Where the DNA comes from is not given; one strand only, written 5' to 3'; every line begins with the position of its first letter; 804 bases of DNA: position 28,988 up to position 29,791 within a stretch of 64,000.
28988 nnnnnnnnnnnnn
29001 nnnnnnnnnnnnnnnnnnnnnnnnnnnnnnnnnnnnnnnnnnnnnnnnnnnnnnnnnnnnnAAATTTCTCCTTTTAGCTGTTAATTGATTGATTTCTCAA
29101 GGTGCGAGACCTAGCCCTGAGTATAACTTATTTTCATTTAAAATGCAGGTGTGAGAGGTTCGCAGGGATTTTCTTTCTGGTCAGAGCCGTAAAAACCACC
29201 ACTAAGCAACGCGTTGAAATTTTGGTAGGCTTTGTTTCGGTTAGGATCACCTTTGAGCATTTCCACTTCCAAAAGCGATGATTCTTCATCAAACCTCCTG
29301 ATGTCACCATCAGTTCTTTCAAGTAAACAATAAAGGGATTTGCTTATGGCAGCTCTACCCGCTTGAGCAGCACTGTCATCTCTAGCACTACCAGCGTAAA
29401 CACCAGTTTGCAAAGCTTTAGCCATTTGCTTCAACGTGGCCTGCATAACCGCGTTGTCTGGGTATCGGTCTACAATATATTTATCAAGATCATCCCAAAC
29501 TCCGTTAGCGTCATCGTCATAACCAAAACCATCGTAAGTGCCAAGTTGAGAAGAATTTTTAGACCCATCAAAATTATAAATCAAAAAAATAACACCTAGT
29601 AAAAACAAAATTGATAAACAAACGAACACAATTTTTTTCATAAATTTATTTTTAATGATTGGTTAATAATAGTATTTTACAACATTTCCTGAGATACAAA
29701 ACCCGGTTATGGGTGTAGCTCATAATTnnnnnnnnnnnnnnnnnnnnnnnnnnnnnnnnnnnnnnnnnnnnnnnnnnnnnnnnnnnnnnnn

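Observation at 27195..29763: Secreted lipase/esterase followed by two recently duplicated small secreted proteins: candidate lipase toxin-immunity (or lipase-helper) locus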

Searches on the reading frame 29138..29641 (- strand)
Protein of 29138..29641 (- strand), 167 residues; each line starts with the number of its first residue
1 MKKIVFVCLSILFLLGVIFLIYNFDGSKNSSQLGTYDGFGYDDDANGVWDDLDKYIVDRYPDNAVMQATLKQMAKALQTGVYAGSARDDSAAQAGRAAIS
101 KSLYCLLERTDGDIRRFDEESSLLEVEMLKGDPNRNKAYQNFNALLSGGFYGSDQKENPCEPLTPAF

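Call 3: search_protein_families(library=pfam, proteins=[window:29138-29641:-], max_evalue=1)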
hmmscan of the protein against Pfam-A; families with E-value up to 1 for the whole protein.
window:29138-29641:- (167 aa): 1 family
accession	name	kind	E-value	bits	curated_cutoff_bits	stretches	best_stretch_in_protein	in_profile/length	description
PF13153.11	DUF3985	-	0.076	13.5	25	1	3-28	18-42/44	Protein of unknown function (DUF3985)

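Call 4: search_protein_families(library=ncbifam, proteins=[window:29138-29641:-], max_evalue=1)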
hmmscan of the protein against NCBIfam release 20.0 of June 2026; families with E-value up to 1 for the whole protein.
window:29138-29641:- (167 aa): 0 families

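Call 84: search_protein_families(library=padloc, proteins=[window:29138-29641:-], max_evalue=0.1)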
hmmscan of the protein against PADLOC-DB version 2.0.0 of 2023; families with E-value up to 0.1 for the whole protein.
window:29138-29641:- (167 aa): 0 families
